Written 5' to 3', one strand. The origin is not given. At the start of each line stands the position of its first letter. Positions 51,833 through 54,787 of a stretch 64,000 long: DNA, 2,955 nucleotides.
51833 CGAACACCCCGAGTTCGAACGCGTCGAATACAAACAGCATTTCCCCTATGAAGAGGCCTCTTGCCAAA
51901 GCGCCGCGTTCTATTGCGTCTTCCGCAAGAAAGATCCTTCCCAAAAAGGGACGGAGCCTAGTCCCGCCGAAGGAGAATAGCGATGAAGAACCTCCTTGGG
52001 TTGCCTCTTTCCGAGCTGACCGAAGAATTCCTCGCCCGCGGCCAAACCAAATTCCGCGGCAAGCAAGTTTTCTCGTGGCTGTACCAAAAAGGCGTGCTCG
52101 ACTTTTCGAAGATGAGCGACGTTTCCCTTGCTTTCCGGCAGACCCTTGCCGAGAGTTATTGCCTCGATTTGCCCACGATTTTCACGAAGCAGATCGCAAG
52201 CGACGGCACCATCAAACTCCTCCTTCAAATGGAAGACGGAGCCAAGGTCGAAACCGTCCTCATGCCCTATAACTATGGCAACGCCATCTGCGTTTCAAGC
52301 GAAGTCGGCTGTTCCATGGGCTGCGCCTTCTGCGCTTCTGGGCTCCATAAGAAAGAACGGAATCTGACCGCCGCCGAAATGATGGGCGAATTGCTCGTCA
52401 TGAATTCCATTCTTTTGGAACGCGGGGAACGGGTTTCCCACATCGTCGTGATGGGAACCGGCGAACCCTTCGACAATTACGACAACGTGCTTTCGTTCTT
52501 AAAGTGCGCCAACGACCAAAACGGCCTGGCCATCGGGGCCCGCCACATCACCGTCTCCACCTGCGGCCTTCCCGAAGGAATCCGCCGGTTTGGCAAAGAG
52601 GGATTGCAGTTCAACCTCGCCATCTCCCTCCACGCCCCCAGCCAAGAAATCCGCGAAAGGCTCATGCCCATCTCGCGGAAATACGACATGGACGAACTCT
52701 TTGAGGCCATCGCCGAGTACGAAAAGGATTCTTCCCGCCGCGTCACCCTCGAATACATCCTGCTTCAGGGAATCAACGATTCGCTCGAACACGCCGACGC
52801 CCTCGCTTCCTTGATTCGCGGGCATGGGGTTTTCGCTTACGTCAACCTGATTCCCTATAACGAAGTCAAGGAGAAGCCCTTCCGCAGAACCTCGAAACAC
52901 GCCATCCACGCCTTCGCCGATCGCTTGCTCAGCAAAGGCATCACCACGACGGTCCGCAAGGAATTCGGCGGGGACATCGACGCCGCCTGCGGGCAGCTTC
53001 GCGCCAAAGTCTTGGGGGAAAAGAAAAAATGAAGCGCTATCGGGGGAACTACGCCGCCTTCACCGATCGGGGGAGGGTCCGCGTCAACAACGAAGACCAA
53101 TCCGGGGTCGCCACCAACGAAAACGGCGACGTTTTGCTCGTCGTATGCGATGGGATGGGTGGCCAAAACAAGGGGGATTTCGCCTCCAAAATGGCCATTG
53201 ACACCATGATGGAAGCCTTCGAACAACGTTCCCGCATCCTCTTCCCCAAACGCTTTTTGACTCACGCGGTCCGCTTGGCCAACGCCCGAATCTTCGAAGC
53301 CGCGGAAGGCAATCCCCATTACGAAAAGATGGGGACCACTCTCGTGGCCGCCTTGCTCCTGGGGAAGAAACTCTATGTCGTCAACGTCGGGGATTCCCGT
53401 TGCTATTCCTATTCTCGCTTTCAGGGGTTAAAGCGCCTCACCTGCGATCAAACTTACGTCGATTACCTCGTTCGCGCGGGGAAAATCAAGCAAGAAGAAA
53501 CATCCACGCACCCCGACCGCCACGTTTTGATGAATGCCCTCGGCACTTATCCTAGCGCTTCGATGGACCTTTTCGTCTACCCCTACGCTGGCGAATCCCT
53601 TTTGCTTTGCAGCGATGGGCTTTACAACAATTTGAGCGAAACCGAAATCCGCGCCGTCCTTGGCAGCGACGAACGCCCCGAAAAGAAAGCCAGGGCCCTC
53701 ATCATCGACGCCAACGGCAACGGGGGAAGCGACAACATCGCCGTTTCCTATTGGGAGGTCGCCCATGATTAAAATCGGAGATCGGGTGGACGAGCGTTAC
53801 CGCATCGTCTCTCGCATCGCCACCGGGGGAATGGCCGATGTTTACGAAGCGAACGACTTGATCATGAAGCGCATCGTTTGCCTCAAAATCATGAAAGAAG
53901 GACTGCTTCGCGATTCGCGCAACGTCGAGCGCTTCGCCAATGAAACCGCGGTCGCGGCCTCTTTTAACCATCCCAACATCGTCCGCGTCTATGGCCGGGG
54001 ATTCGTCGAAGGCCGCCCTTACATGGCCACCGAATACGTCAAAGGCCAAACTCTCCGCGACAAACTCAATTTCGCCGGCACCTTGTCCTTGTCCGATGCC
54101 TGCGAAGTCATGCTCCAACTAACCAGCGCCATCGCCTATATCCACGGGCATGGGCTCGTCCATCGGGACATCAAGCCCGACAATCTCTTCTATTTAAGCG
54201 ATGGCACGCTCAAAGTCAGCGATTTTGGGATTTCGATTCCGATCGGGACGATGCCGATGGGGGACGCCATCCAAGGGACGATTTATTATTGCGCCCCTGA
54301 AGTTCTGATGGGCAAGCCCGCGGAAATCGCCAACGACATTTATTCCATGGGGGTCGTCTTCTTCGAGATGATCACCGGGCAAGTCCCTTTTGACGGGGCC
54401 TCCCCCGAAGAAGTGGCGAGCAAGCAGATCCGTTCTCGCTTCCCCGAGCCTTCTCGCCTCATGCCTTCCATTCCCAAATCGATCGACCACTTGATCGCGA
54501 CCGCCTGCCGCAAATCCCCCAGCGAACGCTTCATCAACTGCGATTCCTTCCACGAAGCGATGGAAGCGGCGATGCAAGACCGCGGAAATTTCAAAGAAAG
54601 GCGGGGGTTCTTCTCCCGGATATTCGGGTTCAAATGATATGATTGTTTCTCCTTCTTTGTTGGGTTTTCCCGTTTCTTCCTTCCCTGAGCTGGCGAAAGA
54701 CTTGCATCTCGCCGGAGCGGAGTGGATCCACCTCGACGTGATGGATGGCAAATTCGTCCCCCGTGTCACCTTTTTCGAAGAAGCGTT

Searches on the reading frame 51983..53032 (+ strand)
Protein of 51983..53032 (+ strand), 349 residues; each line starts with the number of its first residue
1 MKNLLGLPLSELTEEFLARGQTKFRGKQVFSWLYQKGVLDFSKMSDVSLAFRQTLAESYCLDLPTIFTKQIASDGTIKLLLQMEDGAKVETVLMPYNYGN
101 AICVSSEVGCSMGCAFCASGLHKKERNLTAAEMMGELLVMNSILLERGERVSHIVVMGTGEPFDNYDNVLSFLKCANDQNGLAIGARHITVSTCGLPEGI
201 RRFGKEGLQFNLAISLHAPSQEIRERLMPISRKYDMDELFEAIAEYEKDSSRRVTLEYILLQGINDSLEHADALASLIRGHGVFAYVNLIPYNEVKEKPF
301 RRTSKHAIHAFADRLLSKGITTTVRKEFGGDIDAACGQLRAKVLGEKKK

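Call 42: search_protein_families(library=pfam, proteins=[window:51983-53032:+], max_evalue=0.0001)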
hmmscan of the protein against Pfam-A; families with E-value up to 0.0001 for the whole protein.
window:51983-53032:+ (349 aa): 2 families
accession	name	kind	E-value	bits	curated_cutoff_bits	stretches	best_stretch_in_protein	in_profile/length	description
PF21016.3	RlmN_N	-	3.3e-16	59.2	24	1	3-60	2-59/60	Ribosomal RNA large subunit methyltransferase N-terminal domain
PF04055.27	Radical_SAM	-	7.3e-14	52.7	29.5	1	108-267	5-157/166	Radical SAM superfamily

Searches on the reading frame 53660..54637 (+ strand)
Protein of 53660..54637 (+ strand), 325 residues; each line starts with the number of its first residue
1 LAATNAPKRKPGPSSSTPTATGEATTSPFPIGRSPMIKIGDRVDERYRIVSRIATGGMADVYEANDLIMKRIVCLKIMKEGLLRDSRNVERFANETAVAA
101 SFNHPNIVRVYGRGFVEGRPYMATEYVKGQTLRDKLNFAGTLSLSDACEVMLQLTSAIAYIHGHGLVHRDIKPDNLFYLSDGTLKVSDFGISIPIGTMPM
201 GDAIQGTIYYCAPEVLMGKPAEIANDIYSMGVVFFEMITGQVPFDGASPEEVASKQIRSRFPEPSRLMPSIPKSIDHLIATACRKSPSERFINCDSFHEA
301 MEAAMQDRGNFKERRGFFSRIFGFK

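Call 42: search_protein_families(library=pfam, proteins=[window:53660-54637:+], max_evalue=0.0001)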
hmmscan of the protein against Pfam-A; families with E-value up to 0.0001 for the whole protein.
window:53660-54637:+ (325 aa): 4 families
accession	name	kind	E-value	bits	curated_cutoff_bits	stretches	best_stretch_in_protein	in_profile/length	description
PF00069.31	Pkinase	-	2.2e-49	168.7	31.7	1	47-292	1-253/263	Protein kinase domain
PF07714.23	PK_Tyr_Ser-Thr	-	1.8e-34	119.7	23.1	1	51-290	5-248/258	Protein tyrosine and serine/threonine kinase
PF03109.22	ABC1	-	3.3e-07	30.1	22.9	1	83-195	111-217/244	ABC1 atypical kinase-like domain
PF14531.12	Kinase-like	-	8.5e-06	25.7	25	1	149-257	149-267/289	Kinase-like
